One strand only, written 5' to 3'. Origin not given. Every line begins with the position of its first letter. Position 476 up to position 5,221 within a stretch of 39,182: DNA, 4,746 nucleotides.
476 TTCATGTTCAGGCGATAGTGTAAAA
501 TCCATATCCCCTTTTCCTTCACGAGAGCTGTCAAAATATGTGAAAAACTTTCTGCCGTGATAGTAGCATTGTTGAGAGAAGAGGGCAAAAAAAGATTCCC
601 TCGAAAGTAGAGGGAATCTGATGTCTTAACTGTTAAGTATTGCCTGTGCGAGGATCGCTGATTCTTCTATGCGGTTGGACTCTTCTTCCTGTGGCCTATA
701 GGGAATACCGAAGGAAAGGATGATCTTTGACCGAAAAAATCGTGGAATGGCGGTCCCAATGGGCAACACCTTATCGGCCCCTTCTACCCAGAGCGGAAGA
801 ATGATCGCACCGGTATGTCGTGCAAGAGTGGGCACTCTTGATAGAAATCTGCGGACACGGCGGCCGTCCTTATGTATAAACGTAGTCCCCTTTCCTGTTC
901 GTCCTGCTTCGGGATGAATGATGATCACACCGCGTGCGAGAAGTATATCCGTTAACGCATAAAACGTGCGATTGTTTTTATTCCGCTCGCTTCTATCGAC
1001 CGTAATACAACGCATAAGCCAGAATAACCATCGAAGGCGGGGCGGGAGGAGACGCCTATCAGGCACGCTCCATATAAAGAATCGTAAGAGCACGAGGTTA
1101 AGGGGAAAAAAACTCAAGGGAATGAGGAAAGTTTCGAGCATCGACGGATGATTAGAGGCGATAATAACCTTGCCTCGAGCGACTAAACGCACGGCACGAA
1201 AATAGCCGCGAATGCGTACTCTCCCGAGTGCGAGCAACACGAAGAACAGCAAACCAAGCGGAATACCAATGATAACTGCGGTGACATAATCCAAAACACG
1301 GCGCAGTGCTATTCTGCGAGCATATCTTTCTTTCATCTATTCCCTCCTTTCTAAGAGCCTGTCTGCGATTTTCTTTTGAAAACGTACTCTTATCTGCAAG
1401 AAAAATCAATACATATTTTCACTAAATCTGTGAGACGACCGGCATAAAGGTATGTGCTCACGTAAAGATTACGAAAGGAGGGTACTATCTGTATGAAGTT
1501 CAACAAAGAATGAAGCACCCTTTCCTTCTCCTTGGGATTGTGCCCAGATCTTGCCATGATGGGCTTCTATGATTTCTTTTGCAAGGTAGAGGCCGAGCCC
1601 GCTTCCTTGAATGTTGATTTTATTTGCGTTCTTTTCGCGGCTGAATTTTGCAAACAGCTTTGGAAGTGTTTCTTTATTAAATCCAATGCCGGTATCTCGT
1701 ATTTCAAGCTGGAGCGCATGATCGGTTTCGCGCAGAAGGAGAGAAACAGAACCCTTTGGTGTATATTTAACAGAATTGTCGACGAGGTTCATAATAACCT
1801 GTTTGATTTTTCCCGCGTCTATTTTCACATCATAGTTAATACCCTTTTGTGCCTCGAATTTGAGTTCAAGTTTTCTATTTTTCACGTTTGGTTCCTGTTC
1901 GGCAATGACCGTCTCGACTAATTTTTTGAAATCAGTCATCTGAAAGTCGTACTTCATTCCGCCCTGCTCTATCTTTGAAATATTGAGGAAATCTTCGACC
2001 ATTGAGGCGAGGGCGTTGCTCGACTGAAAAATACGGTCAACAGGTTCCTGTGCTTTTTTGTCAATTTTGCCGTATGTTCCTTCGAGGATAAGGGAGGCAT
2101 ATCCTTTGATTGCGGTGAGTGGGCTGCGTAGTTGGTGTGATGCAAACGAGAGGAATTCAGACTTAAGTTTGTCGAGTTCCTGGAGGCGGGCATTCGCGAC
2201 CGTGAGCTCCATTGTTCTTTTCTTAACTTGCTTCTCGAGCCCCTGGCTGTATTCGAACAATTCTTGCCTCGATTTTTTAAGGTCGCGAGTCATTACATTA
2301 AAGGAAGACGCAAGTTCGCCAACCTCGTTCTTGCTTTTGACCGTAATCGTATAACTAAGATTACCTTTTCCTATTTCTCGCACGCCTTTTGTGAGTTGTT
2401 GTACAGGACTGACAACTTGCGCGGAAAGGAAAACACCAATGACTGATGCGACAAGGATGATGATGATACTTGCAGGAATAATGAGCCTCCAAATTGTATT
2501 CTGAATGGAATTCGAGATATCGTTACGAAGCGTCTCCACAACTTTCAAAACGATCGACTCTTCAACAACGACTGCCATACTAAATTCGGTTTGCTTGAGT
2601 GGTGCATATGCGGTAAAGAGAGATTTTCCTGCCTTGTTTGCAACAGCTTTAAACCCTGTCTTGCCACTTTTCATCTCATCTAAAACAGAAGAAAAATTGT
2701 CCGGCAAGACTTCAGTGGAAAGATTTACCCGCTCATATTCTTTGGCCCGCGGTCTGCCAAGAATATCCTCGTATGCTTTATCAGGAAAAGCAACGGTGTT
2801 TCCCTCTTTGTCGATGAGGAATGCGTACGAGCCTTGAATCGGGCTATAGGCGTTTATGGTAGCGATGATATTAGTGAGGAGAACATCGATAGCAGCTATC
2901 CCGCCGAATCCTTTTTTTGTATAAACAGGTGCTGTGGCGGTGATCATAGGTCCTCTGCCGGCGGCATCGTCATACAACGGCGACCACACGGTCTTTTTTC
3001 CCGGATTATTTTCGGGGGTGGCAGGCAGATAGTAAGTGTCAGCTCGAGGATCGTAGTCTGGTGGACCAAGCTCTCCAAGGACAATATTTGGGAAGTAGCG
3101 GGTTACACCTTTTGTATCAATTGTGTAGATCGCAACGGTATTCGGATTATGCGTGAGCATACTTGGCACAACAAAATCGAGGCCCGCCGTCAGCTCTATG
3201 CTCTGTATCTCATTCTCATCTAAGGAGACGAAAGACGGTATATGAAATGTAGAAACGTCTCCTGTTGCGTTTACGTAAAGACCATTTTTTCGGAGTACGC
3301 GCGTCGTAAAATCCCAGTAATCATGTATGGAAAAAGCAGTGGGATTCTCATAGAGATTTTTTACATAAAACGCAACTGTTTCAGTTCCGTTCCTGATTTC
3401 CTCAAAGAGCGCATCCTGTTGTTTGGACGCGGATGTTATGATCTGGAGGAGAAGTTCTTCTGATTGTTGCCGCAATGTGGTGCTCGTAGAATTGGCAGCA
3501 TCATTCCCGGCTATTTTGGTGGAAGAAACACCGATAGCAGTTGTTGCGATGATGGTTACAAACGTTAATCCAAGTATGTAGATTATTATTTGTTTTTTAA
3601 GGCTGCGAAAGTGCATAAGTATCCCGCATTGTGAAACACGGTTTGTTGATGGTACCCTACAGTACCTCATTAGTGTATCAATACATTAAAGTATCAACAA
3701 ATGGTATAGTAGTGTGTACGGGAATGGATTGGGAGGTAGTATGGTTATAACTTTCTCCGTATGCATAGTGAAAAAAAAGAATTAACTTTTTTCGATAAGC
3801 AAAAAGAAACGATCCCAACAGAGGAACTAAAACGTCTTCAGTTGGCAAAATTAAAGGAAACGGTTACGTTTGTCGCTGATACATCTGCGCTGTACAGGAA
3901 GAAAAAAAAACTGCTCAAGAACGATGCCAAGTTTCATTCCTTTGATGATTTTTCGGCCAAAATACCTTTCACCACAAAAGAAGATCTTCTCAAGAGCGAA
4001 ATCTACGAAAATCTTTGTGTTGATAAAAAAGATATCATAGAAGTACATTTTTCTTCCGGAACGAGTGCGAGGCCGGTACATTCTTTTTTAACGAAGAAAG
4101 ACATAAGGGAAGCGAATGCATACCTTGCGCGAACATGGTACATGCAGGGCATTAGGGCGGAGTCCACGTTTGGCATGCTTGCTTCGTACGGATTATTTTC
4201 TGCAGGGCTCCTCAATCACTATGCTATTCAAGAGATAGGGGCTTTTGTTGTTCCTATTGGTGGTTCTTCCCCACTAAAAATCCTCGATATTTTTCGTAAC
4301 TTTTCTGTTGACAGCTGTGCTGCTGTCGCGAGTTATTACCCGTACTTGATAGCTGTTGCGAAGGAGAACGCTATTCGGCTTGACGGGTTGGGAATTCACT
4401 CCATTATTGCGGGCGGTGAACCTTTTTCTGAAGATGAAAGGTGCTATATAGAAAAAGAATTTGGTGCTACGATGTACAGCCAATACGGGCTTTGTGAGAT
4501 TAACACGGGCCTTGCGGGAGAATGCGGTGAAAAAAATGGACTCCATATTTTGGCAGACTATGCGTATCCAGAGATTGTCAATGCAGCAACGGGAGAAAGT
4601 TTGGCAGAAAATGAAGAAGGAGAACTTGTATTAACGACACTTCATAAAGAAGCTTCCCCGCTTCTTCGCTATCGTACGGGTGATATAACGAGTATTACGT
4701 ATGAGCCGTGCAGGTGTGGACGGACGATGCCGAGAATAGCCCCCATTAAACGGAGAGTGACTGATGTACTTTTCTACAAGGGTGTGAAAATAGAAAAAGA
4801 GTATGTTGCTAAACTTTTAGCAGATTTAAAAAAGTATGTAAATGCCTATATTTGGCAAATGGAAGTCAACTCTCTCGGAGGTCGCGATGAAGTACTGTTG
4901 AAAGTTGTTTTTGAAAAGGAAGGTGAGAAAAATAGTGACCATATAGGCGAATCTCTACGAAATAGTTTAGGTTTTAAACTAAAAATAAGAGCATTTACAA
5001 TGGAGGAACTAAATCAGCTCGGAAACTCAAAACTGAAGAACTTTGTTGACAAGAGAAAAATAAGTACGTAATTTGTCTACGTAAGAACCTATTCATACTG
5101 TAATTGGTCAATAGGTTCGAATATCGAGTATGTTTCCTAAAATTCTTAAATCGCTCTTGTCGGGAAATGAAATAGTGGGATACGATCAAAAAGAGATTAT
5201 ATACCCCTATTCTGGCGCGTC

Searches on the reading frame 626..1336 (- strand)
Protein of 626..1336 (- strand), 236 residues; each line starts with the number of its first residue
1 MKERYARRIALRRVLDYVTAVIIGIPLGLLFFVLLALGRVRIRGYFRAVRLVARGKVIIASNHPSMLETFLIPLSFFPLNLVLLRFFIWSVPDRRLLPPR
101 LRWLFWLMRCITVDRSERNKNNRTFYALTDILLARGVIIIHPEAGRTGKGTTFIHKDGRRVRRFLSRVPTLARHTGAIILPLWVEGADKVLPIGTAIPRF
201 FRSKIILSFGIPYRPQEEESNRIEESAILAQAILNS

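Call 9: search_protein_families(library=pfam, proteins=[window:626-1336:-], max_evalue=0.01)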
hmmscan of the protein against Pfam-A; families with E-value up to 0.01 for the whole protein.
window:626-1336:- (236 aa): 1 family
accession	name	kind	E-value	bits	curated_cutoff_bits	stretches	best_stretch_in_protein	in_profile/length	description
PF01553.26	Acyltransferase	-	2e-09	37.8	23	1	53-184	12-131/132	Acyltransferase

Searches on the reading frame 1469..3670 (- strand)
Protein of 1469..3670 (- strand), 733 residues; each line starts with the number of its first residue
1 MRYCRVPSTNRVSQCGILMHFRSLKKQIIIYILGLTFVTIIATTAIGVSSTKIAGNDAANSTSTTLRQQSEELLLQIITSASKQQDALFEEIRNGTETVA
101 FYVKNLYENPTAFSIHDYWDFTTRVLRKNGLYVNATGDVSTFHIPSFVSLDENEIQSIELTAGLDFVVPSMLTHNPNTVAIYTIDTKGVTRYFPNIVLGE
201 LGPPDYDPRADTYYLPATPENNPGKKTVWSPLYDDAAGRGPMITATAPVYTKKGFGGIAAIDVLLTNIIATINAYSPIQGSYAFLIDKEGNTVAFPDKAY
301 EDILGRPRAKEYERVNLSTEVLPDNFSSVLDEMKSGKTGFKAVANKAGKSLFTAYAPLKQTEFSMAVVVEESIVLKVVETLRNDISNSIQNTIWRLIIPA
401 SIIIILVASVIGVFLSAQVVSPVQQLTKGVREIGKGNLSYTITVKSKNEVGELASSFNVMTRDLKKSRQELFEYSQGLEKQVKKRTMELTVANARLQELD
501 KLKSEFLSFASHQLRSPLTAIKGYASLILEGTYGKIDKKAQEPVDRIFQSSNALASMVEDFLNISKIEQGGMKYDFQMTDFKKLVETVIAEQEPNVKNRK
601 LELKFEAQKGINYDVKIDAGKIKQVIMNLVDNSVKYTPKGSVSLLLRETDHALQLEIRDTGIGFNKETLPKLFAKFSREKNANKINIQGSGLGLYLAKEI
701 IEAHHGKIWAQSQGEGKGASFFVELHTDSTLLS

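Call 9: search_protein_families(library=pfam, proteins=[window:1469-3670:-], max_evalue=0.01)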
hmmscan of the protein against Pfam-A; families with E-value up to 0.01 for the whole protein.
window:1469-3670:- (733 aa): 6 families
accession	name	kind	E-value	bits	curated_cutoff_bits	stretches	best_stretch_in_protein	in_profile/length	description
PF02518.31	HATPase_c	-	5.9e-26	91.5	26.4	1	618-726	2-108/111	Histidine kinase-, DNA gyrase B-, and HSP90-like ATPase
PF00512.31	HisKA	-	1.3e-15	57.6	26.9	1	503-570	2-66/66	His Kinase A (phospho-acceptor) domain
PF02743.24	dCache_1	-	1.1e-13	51.8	45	1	65-367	2-239/240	Cache domain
PF00672.30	HAMP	-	3.5e-13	50.1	25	1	414-465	1-52/53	HAMP domain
PF13581.12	HATPase_c_2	-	0.00069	20.1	27.4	1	627-703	41-111/127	Histidine kinase-like ATPase domain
PF22673.2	MCP-like_PDC_1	-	0.0009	20.1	27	1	200-268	47-111/113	Methyl-accepting chemotaxis protein-like, first PDC sensor domain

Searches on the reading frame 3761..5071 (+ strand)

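Call 9: search_protein_families(library=pfam, proteins=[window:3761-5071:+], max_evalue=0.01)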
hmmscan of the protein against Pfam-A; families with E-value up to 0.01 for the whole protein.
window:3761-5071:+ (436 aa): 1 family
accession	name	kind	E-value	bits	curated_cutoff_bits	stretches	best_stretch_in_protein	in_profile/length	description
PF00501.34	AMP-binding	-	1.3e-08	34.5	29.9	1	62-291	131-374/384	AMP-binding enzyme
